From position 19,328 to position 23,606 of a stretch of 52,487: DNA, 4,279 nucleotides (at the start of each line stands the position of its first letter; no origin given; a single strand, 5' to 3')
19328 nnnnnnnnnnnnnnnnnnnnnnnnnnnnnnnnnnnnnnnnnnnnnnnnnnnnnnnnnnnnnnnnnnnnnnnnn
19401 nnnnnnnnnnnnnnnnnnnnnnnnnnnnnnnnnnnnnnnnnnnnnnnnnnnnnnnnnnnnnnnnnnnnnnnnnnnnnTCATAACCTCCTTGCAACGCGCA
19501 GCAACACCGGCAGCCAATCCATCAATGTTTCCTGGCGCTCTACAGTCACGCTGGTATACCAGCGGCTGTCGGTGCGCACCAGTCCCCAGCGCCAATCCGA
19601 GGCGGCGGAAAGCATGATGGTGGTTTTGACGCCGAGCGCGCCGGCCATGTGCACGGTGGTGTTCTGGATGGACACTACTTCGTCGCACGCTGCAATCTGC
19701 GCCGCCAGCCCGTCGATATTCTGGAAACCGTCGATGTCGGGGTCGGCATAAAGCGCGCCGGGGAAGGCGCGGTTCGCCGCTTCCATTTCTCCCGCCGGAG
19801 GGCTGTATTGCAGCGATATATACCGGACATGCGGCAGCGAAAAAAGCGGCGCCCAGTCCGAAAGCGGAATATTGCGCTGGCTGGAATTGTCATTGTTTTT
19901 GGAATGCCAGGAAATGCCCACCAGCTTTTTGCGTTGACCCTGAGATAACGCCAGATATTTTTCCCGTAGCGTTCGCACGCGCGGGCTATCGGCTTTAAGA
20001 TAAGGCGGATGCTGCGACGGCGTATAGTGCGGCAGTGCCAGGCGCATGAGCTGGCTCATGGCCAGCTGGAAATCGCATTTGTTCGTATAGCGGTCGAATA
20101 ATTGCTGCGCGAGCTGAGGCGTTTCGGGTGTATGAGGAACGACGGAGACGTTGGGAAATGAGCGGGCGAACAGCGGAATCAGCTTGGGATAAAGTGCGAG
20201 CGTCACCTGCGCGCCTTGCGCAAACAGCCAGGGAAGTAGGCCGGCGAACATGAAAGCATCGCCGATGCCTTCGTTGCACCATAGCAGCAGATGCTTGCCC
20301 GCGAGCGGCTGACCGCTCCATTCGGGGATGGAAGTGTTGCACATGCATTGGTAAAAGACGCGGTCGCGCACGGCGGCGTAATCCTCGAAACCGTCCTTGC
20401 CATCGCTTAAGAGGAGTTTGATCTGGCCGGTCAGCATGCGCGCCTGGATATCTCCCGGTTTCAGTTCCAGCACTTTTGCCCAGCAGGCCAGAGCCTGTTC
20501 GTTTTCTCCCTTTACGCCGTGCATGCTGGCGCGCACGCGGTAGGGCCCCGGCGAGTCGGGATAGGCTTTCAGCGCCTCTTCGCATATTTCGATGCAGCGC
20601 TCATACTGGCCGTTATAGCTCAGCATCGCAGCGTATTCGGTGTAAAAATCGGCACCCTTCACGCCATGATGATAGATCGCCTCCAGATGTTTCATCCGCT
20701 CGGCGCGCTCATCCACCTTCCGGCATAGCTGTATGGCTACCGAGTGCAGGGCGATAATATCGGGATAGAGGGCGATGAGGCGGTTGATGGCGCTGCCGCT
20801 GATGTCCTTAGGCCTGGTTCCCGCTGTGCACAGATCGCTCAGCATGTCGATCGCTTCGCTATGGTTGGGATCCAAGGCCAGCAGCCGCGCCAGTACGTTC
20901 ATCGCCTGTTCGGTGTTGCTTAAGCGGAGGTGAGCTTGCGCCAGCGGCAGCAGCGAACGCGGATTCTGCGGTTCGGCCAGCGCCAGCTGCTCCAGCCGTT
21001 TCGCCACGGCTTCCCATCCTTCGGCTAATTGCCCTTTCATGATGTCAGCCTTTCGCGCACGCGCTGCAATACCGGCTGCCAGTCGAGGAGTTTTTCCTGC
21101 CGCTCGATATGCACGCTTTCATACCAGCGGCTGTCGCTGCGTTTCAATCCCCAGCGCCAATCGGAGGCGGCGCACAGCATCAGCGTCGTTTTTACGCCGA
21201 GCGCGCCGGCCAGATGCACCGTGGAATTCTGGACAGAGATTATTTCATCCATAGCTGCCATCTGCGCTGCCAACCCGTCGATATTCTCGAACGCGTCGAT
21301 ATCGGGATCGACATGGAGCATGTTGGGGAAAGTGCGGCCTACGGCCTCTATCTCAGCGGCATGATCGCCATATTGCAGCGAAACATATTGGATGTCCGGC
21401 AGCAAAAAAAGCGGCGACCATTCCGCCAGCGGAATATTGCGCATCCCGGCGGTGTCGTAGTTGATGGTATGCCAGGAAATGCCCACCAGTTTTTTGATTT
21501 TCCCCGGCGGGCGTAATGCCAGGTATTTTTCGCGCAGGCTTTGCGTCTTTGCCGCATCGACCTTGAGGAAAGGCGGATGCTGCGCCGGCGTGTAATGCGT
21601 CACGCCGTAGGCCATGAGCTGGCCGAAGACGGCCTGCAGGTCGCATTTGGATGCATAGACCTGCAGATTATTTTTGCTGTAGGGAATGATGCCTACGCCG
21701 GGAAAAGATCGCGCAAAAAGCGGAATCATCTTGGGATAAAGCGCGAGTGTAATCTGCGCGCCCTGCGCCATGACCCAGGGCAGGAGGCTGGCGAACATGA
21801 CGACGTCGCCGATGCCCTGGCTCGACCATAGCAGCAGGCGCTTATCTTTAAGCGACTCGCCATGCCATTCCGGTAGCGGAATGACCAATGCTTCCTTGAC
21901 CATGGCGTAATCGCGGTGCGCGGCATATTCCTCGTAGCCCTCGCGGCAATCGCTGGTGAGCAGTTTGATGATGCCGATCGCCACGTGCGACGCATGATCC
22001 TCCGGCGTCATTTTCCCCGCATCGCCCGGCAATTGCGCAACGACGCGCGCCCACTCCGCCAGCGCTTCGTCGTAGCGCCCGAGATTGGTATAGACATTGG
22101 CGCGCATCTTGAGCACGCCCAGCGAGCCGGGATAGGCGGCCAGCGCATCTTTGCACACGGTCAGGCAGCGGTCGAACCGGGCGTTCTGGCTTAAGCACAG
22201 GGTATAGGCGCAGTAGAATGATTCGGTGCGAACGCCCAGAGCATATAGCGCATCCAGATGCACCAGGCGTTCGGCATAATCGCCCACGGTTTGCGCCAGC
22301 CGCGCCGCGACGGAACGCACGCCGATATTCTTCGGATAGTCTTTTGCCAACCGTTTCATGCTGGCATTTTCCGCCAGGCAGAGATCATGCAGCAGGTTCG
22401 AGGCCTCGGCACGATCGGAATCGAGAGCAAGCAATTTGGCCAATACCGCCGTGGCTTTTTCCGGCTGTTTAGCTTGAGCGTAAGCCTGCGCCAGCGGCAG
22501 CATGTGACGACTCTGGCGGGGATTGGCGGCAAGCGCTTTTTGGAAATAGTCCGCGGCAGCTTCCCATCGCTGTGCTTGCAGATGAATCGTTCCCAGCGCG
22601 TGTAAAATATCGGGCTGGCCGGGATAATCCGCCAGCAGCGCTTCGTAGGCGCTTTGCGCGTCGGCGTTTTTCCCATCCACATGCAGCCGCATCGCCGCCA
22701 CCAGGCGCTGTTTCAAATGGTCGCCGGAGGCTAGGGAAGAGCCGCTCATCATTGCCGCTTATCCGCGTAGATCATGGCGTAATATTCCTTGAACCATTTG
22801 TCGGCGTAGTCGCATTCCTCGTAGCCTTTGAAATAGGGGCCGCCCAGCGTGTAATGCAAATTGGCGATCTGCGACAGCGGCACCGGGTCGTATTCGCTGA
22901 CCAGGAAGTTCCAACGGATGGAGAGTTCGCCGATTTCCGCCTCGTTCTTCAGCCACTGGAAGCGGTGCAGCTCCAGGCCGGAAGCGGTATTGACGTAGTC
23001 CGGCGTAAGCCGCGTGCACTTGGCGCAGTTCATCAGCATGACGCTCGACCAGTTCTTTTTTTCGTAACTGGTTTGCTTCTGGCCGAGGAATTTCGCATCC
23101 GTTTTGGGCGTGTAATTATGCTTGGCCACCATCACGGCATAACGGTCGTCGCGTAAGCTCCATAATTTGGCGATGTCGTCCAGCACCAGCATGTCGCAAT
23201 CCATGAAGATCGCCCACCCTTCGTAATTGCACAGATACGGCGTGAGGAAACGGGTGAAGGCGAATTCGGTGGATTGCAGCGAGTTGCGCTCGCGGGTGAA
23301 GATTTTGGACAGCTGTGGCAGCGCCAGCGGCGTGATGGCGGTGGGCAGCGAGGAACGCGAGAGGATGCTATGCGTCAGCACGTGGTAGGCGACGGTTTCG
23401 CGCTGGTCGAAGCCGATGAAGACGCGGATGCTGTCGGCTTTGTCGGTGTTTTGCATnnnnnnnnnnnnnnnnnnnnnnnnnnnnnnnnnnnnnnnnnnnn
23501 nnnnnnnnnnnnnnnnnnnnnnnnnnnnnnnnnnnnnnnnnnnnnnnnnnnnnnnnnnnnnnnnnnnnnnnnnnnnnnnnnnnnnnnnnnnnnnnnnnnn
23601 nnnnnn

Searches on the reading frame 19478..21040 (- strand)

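Call 3: search_protein_families(library=pfam, proteins=[window:19478-21040:-], max_evalue=0.01)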
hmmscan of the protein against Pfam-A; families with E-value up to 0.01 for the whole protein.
window:19478-21040:- (520 aa): 18 families
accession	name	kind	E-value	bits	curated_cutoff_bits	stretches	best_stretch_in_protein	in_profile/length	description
PF13428.12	TPR_14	-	1.7e-12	47.2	23.5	2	28-68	2-42/44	Tetratricopeptide repeat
PF14559.12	TPR_19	-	2.8e-12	47.2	25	1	13-66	11-64/68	Tetratricopeptide repeat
PF07719.23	TPR_2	-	1.7e-10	40.6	27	0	130-162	1-33/34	Tetratricopeptide repeat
PF13371.12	TPR_9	-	1.9e-08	34.7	35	1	143-206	8-71/73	Tetratricopeptide repeat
PF00515.34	TPR_1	-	1.5e-07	31.3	27.8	0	137-162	8-33/34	Tetratricopeptide repeat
PF13181.12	TPR_8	-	1.8e-07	31.2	25.7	0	130-162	1-33/34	Tetratricopeptide repeat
PF12895.13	ANAPC3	-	4.9e-07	30.4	27.2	1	20-63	15-58/82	Anaphase-promoting complex, cyclosome, subunit 3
PF13431.12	TPR_17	-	7.2e-07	29.4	24.4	0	130-150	13-33/34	Tetratricopeptide repeat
PF13174.12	TPR_6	-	7.7e-07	29.8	26.3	0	33-60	6-33/33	Tetratricopeptide repeat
PF13432.12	TPR_16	-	1.6e-05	25.7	32.7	0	13-59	17-63/65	Tetratricopeptide repeat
PF13424.12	TPR_12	-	6.4e-05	23.5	30.1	0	133-170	6-45/77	Tetratricopeptide repeat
PF13429.12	TPR_15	-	0.00027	20.9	26.2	0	14-64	134-183/280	Tetratricopeptide repeat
PF13414.12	TPR_11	-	0.00038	20.5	26.8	0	177-202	7-32/42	TPR repeat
PF17874.7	TPR_MalT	-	0.0011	18.8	45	0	136-193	7-69/336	MalT-like TPR region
PF25063.1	ARM_TT21_C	-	0.0013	19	35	0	9-64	37-92/209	Tetratricopeptide repeat protein 21 C-terminal ARM domain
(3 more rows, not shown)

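Call 7: search_protein_families(library=ncbifam, proteins=[window:19478-21040:-], max_evalue=0.001)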
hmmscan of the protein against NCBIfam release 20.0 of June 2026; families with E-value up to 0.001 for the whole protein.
window:19478-21040:- (520 aa): 8 families
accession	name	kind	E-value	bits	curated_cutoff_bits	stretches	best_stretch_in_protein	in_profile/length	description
TIGR02917.1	PEP_TPR_lipo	equivalog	1.2e-13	49.9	312.2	2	137-209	166-238/899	XrtA/PEP-CTERM system TPR-repeat protein PrsT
NF040959.1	MamA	equivalog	2.2e-08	33.8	200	0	97-194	106-203/204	magnetosome protein MamA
TIGR02521.1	type_IV_pilW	equivalog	6e-07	29.2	154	0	127-199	28-100/234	type IV pilus biogenesis/stability protein PilW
TIGR02552.1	LcrH_SycD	equivalog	4.2e-06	26.5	104.8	0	129-210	51-132/136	SycD/LcrH family type III secretion system chaperone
NF047558.1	TPR_END_plus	domain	3.2e-05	23.8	32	0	33-65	5-37/56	TPR end-of-group domain-containing protein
NF052415.1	T3SS_chap_SctY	equivalog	6.9e-05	23.3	70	0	19-62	32-75/106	type III secretion apparatus assembly chaperone SctY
NF008755.0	PRK11788.1-3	equivalog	0.00013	21.4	430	0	112-195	163-245/388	lipopolysaccharide assembly protein LapB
NF052400.1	M48_BAM_BepA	equivalog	0.00018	20.4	570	0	10-76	358-424/483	beta-barrel assembly-enhancing protease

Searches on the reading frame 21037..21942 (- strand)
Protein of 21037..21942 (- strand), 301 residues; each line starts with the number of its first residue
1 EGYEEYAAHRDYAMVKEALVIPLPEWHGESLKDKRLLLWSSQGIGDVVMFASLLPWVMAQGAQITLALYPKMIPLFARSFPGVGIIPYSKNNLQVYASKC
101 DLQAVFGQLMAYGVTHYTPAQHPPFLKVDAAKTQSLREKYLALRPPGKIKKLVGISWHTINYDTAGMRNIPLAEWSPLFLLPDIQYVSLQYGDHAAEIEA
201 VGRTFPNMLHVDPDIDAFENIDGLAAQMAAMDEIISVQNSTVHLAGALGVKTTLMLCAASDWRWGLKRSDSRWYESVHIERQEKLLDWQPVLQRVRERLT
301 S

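Call 82: search_solved_structures(query=window:21037-21942:-, max_evalue=1, show_alignments=1)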
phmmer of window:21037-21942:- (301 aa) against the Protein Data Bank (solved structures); distinct sequences matched with E-value up to 1: 0.

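Call 85: search_solved_structures(query=A5, max_evalue=1, show_alignments=1)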
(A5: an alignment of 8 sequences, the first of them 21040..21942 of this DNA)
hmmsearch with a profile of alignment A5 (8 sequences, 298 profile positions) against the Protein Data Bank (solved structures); distinct sequences matched with E-value up to 1: 6.
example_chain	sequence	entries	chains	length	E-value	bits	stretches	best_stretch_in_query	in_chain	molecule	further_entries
7dvm_A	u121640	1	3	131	0.061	15.7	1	174-229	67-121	Diacylglycerol kinase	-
3ze5_A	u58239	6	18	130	0.2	14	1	172-229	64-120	DIACYLGLYCEROL KINASE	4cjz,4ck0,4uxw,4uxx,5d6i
8bcs_A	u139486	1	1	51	0.21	14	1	166-212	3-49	CC-HP1.0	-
3ze3_A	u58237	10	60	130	0.21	14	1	168-229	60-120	DIACYLGLYCEROL KINASE | DIACYLGLYCEROL KINASE-DELTA 7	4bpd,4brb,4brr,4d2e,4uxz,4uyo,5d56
2liu_A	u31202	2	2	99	0.66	12.3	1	134-177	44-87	CurA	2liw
9rgy_A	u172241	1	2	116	0.74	12.2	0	48-141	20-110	sc-apCC3-CW-0NTT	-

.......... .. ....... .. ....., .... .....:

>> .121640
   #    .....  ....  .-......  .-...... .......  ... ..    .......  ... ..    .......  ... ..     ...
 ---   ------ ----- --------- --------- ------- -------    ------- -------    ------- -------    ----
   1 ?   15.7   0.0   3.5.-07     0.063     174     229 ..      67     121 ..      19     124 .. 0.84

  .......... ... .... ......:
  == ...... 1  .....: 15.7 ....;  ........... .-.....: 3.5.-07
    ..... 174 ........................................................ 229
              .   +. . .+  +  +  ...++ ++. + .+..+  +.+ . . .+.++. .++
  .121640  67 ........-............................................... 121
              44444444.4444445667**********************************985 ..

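Call 86: search_protein_families(library=pfam, alignment_id=A5, max_evalue=1)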
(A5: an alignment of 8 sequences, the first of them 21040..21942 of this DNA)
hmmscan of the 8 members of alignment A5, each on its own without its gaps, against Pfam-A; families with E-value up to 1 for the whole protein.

A. member 1, window:21040-21942:- (301 aa): 0 families

B. families by the number of members that match (of 8 scanned): 2 families
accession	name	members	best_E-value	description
PF01075.23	Glyco_transf_9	1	0.067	Glycosyltransferase family 9 (heptosyltransferase)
PF11144.14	DUF2920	1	0.21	Protein of unknown function (DUF2920)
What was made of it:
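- On Flagellin glycosylation island: The glycosyltransferase nature of the TPR proteins is unconfirmed (calls 82, 85, 86).
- Closest known: FlmG-type flagellin O-glycosylation systems. Different: Homology of the TPR proteins' C-terminal domain to a glycosyltransferase was not confirmed (calls 82, 85, 86).
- Tried and rejected: There was no PDB hit with a single sequence or with an 8-sequence profile, and only one of eight members touched Glyco_transf_9, at E = 0.067 (calls 82, 85, 86).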

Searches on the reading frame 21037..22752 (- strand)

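Call 3: search_protein_families(library=pfam, proteins=[window:21037-22752:-], max_evalue=0.01)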
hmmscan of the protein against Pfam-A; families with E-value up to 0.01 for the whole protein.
window:21037-22752:- (571 aa): 15 families
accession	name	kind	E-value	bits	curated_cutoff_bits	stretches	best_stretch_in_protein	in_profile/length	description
PF14559.12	TPR_19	-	5.2e-17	62.4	25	3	58-121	2-65/68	Tetratricopeptide repeat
PF13428.12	TPR_14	-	4.7e-15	55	23.5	1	47-89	1-43/44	Tetratricopeptide repeat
PF07719.23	TPR_2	-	1.7e-14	53.1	27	2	48-79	2-33/34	Tetratricopeptide repeat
PF13432.12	TPR_16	-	5.8e-13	49.4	32.7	2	27-79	11-63/65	Tetratricopeptide repeat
PF13431.12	TPR_17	-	1.1e-09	38.2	24.4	0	200-231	2-33/34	Tetratricopeptide repeat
PF00515.34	TPR_1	-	1.8e-09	37.5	27.8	1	48-79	2-33/34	Tetratricopeptide repeat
PF13371.12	TPR_9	-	4.8e-09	36.5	35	1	29-80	11-62/73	Tetratricopeptide repeat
PF12895.13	ANAPC3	-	1e-08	35.8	27.2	1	158-232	4-77/82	Anaphase-promoting complex, cyclosome, subunit 3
PF23914.1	TPR_CcmH_CycH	-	2.6e-08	34.3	42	1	52-121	55-127/158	Cytochrome c-type biogenesis protein H TPR domain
PF13424.12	TPR_12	-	7.6e-08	32.9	30.1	1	34-76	31-74/77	Tetratricopeptide repeat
PF13174.12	TPR_6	-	1.6e-07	32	26.3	0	27-44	14-31/33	Tetratricopeptide repeat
PF13176.12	TPR_7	-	2.4e-07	30.8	27.9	1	50-77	2-29/36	Tetratricopeptide repeat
PF13181.12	TPR_8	-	4.2e-07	30.1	25.7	0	48-78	2-32/34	Tetratricopeptide repeat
PF13374.12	TPR_10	-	0.0033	17.8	27.5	0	49-75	4-30/42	Tetratricopeptide repeat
PF25062.1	ARM_TT21_N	-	0.0052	17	40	0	17-109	104-196/222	Tetratricopeptide repeat protein 21 N-terminal ARM repeat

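Call 7: search_protein_families(library=ncbifam, proteins=[window:21037-22752:-], max_evalue=0.001)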
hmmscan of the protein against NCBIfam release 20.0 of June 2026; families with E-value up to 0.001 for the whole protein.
window:21037-22752:- (571 aa): 15 families
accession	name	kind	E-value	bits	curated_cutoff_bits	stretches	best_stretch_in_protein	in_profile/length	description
TIGR02917.1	PEP_TPR_lipo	equivalog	1e-13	50.1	312.2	0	133-243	523-633/899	XrtA/PEP-CTERM system TPR-repeat protein PrsT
TIGR02521.1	type_IV_pilW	equivalog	1.8e-10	40.8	154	1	40-142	128-228/234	type IV pilus biogenesis/stability protein PilW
NF040959.1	MamA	equivalog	2.6e-10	40.1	200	1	24-114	82-172/204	magnetosome protein MamA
NF033920.0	C39_PA2778_fam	equivalog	2.8e-09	36.8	150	1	14-110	157-253/255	PA2778 family cysteine peptidase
TIGR00540.1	TPR_hemY_coli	hypoth_equivalog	3.6e-09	35.9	142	1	12-103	291-381/385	heme biosynthesis-associated TPR protein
NF052415.1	T3SS_chap_SctY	equivalog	2e-08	34.7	70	1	46-121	5-80/106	type III secretion apparatus assembly chaperone SctY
NF052400.1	M48_BAM_BepA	equivalog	1.2e-07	30.8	570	1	20-136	314-430/483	beta-barrel assembly-enhancing protease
TIGR02552.1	LcrH_SycD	equivalog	3.4e-07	30.1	104.8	1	12-120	17-125/136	SycD/LcrH family type III secretion system chaperone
NF008757.0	PRK11788.1-5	equivalog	2.6e-05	23.5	363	0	32-130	126-229/388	lipopolysaccharide assembly protein LapB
TIGR02795.1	tol_pal_ybgF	equivalog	5.1e-05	23.9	90.1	0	23-108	12-103/119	tol-pal system protein YbgF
NF047371.1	FlcA_CTERM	equivalog_domain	5.2e-05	21.9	300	1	23-151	449-577/646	periplasmic flagellar collar protein FlcA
TIGR03939.1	PGA_TPR_OMP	equivalog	7.1e-05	21.2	366.65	0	157-245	33-120/800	poly-beta-1,6 N-acetyl-D-glucosamine export porin PgaA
NF008753.0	PRK11788.1-1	equivalog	0.00022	20.4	395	0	158-240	162-243/389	lipopolysaccharide assembly protein LapB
NF033762.1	social_mot_Tgl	equivalog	0.00033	20.1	225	0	25-92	43-111/252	social motility TPR repeat lipoprotein Tgl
NF008756.0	PRK11788.1-4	equivalog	0.00098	18.2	474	0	62-115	195-248/389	lipopolysaccharide assembly protein LapB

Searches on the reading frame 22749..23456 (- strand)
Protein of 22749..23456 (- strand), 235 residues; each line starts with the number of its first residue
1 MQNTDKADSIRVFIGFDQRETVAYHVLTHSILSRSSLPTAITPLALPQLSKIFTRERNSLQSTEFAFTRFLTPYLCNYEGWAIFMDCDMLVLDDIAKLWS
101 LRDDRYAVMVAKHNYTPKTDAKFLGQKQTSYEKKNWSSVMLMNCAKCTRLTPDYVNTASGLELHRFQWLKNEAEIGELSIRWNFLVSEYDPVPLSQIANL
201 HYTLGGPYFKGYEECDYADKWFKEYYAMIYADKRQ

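Call 3: search_protein_families(library=pfam, proteins=[window:22749-23456:-], max_evalue=0.01)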
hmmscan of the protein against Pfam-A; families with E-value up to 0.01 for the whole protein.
window:22749-23456:- (235 aa): 1 family
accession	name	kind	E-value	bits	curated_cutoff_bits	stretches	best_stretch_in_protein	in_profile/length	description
PF01501.26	Glyco_transf_8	-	1.4e-05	25.2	24.3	1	56-146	76-169/253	Glycosyl transferase family 8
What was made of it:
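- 22749..23456 (-): GT8-like glycosyltransferase (235 aa, DxD motif FMDCDM), 19 nt downstream of GSCFA-1. PF01501 at 25.2 bits against a cut-off of 24.3 (call 3).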

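Call 7: search_protein_families(library=ncbifam, proteins=[window:22749-23456:-], max_evalue=0.001)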
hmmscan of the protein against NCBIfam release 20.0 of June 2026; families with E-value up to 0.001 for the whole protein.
window:22749-23456:- (235 aa): 0 families

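Call 83: search_solved_structures(query=window:22749-23456:-, max_evalue=1, show_alignments=0)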
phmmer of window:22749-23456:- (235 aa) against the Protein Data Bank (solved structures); distinct sequences matched with E-value up to 1: 1.
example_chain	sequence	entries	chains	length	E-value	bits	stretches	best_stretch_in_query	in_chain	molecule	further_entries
6ha8_V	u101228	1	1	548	0.44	13.5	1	68-134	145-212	Nucleotide-binding protein ExpZ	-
